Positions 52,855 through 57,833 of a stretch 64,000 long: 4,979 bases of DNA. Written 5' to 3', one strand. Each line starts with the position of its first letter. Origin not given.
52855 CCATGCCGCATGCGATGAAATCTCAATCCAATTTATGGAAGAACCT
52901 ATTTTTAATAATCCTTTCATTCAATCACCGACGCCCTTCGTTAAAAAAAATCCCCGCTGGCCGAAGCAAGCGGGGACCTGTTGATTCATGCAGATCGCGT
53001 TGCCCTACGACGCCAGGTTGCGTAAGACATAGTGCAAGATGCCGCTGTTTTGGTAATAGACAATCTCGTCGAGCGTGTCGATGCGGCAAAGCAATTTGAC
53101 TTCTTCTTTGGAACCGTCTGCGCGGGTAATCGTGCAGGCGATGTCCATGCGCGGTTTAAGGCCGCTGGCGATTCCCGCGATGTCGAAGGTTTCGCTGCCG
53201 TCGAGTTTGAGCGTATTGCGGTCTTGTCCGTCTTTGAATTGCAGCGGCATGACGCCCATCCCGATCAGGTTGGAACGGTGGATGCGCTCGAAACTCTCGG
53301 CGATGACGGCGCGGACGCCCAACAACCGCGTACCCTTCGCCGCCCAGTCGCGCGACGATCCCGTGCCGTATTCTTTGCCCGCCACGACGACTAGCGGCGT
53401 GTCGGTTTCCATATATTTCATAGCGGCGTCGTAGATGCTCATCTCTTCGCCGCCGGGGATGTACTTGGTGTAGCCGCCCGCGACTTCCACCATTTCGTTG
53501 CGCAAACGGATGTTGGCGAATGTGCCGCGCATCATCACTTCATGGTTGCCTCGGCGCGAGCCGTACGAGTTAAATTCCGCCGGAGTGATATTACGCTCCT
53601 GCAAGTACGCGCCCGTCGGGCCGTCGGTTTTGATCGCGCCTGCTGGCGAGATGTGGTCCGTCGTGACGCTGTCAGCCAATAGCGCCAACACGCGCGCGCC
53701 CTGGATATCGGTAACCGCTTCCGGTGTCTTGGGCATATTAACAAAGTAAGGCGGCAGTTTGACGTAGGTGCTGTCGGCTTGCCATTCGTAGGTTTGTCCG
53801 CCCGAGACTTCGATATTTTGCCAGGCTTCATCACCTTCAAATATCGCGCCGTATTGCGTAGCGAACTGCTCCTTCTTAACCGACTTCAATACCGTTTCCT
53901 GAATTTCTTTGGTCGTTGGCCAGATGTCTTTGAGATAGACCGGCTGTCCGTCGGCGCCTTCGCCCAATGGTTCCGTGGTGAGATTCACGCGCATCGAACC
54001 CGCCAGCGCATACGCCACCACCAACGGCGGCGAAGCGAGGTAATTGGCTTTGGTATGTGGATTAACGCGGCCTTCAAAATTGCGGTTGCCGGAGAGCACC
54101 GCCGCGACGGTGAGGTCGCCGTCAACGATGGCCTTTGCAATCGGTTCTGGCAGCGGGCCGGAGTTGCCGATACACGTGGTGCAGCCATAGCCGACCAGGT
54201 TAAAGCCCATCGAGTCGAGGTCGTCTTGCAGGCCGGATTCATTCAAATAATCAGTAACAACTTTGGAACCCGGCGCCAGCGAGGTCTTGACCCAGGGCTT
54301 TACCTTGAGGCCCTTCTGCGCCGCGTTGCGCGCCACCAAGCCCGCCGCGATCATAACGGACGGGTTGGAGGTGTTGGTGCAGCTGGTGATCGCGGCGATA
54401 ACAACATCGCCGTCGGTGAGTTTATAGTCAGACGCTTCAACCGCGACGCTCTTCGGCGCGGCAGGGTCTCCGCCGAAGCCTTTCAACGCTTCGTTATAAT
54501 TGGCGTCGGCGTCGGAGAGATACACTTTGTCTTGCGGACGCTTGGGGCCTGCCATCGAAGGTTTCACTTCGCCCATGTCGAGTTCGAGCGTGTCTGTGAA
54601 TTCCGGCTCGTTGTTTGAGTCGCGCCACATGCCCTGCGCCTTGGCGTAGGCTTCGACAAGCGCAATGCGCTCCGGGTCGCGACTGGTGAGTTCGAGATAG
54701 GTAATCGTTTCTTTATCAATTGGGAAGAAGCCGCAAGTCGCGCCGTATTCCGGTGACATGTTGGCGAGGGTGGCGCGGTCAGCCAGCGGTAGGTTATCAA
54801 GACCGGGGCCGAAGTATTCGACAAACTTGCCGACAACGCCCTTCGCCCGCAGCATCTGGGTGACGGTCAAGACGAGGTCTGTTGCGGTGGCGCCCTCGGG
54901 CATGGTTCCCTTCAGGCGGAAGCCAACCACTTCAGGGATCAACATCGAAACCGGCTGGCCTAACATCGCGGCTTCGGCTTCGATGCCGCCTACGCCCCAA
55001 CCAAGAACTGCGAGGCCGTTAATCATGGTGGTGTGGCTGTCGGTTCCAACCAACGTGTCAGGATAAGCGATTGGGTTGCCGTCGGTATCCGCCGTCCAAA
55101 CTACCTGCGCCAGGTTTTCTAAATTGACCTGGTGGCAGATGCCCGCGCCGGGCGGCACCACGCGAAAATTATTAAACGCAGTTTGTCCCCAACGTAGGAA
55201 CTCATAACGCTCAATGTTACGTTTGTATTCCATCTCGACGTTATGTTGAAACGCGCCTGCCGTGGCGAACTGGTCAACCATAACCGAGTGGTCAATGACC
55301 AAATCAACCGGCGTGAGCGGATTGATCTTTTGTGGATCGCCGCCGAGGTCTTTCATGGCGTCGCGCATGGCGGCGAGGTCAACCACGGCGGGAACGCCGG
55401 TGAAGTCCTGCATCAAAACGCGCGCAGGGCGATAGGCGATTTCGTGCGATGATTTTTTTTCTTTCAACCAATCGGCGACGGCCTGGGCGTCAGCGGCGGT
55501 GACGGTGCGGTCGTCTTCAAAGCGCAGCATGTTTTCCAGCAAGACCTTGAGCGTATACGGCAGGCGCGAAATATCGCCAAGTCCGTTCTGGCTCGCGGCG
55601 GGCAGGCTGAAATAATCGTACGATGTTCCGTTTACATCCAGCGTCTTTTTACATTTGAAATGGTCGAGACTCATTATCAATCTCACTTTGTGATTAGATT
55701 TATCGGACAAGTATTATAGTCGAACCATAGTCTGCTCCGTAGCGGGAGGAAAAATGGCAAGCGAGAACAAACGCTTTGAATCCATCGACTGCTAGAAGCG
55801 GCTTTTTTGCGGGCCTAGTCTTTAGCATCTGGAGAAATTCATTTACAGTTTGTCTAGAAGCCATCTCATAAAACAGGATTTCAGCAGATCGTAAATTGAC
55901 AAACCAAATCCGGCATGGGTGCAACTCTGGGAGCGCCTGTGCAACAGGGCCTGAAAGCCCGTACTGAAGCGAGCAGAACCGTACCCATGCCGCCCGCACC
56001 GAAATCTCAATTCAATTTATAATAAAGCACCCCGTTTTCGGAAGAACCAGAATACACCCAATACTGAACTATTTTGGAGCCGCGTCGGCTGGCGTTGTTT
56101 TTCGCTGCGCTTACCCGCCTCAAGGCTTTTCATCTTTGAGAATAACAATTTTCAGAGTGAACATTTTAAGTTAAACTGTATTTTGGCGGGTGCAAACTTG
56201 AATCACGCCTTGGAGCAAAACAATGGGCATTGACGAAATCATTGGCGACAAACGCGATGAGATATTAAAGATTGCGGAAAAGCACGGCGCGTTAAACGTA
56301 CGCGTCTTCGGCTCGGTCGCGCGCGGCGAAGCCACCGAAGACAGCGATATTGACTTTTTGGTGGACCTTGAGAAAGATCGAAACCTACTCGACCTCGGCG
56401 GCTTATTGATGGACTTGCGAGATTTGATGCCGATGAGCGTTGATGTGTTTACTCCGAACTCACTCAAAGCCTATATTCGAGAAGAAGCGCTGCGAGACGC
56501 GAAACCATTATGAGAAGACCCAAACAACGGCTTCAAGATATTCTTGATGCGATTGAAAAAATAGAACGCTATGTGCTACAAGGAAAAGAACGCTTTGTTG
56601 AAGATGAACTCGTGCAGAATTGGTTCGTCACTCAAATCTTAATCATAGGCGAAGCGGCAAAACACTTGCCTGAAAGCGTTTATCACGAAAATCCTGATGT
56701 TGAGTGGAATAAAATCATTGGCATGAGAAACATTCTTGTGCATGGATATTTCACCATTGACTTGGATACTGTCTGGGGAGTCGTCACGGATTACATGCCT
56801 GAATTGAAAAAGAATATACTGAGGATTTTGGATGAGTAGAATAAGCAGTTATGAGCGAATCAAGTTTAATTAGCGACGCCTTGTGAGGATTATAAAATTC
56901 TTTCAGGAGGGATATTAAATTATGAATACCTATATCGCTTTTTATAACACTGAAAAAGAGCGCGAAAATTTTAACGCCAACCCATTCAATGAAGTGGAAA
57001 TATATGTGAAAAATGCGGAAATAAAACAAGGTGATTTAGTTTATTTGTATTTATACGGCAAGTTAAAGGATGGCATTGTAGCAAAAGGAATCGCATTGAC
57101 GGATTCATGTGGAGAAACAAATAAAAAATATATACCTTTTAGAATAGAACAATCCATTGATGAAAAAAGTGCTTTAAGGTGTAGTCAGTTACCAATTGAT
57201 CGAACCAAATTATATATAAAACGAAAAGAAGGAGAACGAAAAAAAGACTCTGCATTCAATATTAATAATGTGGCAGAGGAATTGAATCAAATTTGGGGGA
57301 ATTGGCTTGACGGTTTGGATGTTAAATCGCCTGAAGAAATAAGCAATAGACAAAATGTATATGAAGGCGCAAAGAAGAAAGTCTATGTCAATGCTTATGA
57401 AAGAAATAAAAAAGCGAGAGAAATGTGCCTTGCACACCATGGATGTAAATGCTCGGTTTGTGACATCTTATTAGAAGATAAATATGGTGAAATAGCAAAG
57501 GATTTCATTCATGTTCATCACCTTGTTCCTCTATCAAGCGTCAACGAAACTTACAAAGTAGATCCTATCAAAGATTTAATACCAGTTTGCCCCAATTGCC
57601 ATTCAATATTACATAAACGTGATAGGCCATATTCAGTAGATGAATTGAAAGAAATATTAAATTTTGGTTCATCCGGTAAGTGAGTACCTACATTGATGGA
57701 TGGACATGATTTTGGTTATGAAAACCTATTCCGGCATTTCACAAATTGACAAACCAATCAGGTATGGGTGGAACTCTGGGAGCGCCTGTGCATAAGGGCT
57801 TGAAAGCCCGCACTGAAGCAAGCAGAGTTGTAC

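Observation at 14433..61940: Dispersed 80-bp hairpin family with compensatory base changes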

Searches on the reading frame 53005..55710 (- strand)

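Call 15: search_protein_families(library=pfam, proteins=[window:53005-55710:-])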
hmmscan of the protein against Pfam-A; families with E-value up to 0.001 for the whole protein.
window:53005-55710:- (901 aa): 2 families
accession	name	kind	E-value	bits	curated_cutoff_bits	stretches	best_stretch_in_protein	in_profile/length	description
PF00330.25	Aconitase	-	3.4e-173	577.3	28.7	1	85-571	11-463/463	Aconitase family (aconitate hydratase)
PF00694.25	Aconitase_C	-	2.5e-44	151.2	22.8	1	701-827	3-130/131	Aconitase C-terminal domain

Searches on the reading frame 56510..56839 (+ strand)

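Call 15: search_protein_families(library=pfam, proteins=[window:56510-56839:+])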
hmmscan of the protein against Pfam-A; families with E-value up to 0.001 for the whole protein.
window:56510-56839:+ (109 aa): 1 family
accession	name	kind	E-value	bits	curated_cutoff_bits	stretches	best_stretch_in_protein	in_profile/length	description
PF01934.22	HepT-like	-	1.8e-26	92.6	23.5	1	11-105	1-119/120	Ribonuclease HepT-like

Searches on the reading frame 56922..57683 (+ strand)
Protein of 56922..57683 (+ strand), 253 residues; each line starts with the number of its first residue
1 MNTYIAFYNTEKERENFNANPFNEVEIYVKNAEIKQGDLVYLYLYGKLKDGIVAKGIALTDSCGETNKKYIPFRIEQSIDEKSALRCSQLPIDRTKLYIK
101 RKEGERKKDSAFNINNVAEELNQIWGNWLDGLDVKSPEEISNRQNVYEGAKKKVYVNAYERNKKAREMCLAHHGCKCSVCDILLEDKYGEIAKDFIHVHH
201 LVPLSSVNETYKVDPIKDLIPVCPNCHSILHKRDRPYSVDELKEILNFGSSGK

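Call 15: search_protein_families(library=pfam, proteins=[window:56922-57683:+])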
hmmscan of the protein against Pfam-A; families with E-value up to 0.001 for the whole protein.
window:56922-57683:+ (253 aa): 1 family
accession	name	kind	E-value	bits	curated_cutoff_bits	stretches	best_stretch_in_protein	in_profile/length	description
PF01844.29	HNH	-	9.8e-07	29.3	21.4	1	177-233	1-47/47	HNH endonuclease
